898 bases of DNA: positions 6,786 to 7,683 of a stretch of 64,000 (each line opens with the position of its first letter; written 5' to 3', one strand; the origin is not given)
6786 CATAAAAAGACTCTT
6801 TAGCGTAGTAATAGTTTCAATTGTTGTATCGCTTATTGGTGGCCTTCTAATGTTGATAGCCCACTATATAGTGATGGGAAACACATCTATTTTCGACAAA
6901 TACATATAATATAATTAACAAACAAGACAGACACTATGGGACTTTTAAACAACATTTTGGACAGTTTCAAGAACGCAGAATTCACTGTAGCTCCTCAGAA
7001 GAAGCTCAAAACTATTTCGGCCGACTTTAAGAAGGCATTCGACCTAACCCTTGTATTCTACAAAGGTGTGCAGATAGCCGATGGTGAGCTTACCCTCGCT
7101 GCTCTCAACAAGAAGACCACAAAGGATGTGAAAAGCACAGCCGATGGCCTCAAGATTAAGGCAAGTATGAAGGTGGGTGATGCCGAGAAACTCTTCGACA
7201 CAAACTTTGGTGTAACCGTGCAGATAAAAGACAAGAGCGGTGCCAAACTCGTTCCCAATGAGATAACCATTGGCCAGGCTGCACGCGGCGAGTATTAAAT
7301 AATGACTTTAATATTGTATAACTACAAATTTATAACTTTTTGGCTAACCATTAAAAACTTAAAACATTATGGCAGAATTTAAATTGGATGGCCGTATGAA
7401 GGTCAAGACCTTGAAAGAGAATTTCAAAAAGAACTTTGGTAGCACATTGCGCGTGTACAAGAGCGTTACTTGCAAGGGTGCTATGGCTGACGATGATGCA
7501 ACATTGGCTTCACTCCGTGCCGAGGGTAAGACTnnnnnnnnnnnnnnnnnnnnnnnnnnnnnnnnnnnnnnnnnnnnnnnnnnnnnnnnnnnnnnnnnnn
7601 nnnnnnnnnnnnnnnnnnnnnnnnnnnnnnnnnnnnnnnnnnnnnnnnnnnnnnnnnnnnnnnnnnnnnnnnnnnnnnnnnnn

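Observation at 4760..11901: Unnamed ~45-aa module present in 10 copies across five genes, fused to an OmpA-like anchor in one protein and to a histone-H1-like tail in another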

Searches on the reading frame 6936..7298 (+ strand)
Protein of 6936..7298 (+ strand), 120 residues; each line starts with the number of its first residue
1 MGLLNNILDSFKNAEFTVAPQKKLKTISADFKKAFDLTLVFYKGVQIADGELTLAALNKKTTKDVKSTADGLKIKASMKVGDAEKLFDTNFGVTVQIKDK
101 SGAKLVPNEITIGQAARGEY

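Call 3: search_protein_families(library=pfam, proteins=[window:6936-7298:+], max_evalue=1)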
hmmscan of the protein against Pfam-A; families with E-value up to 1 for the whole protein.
window:6936-7298:+ (120 aa): 2 families
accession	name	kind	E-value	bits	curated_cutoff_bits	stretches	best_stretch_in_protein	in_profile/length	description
PF09286.16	Pro-kuma_activ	-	0.075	13.7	23.5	1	57-93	71-107/143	Pro-kumamolisin, activation domain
PF12246.13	MKT1_C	-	0.11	12.3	27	1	13-68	187-234/240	Temperature dependent protein affecting M2 dsRNA replication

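Call 4: search_protein_families(library=ncbifam, proteins=[window:6936-7298:+], max_evalue=1)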
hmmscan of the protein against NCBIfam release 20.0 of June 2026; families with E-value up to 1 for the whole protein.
window:6936-7298:+ (120 aa): 0 families

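Call 10: find_homologous_proteins(query=window:6936-7298:+, max_evalue=0.001)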
Query window:6936-7298:+ (120 aa): 1183 proteins with E <= 0.001 among 1193 candidates; the best 120 are listed.
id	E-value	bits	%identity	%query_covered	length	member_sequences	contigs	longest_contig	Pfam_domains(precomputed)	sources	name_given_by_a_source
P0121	7.8e-65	234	95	100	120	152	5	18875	-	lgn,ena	-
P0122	1.4e-63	230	93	100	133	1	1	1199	-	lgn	-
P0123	1.5e-63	230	93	100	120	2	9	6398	-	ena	-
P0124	4.9e-63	228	93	100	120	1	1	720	-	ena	-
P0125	8.2e-63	227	90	100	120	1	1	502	-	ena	-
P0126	9.2e-63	227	91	100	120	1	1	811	-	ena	-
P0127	1.2e-62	227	92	100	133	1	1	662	-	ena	-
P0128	1.4e-62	226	93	100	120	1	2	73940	-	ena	-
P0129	2.0e-62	226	90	100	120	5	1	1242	-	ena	-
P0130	2.1e-62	226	92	100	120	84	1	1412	-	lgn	-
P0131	2.4e-62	226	92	100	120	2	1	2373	-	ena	-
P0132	2.4e-62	226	93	100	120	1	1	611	-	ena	-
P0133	3.5e-62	225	91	100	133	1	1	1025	-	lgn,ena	-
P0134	7.0e-62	224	90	100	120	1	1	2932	-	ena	-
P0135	7.4e-62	224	91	100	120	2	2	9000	-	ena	-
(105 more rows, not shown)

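Call 15: search_protein_families(library=phrogs, proteins=[window:6936-7298:+], max_evalue=0.1)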
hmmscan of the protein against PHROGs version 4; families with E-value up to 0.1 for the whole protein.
window:6936-7298:+ (120 aa): 0 families

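Call 16: search_protein_families(library=padloc, proteins=[window:6936-7298:+], max_evalue=0.1)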
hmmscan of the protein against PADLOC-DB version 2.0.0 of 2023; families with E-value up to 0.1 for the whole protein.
window:6936-7298:+ (120 aa): 0 families

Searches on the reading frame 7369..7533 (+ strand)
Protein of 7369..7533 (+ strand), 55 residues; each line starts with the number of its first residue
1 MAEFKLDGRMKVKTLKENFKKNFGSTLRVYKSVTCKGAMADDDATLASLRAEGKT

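Call 38: search_solved_structures(query=A4, max_evalue=10, show_alignments=3)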
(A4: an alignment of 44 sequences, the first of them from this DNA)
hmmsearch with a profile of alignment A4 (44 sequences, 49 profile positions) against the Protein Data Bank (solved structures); distinct sequences matched with E-value up to 10: 7.
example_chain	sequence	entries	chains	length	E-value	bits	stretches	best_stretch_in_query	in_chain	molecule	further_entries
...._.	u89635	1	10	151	1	12.5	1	6-47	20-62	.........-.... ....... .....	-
6j62_A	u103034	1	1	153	1.1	12.5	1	6-47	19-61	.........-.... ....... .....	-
5chf_A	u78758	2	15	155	1.1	12.4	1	6-47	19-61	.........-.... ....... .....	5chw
5chv_C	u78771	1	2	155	1.1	12.4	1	6-47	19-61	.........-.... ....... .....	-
6yva_C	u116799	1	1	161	1.2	12.3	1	6-47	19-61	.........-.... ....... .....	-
2b78_A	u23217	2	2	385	1.2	12.3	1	8-24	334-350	hypothetical protein SMU.776 | Putative uncharacterized protein SMU.776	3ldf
3c0u_A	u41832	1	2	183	2.4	11.4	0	25-45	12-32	Uncharacterized protein yaeQ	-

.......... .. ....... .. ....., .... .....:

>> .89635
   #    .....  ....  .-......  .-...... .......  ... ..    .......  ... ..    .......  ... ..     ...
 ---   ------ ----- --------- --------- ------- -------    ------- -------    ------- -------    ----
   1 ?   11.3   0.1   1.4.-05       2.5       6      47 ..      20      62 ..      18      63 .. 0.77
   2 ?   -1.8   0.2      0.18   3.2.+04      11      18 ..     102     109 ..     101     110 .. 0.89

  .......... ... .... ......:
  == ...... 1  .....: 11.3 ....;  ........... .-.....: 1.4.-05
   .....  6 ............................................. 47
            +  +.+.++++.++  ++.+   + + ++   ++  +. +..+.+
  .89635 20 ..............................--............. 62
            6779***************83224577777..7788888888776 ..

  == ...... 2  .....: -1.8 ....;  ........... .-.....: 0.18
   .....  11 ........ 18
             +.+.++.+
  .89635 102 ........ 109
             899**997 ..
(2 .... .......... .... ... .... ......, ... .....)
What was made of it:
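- On Ubiquitin-like β-grasp superfamily (Pfam clan Ubiquitin): The top five PDB profile hits are ISG15, but at E about 1 (call 38).
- The top 5 PDB hits of the module profile are all ISG15 (call 38).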
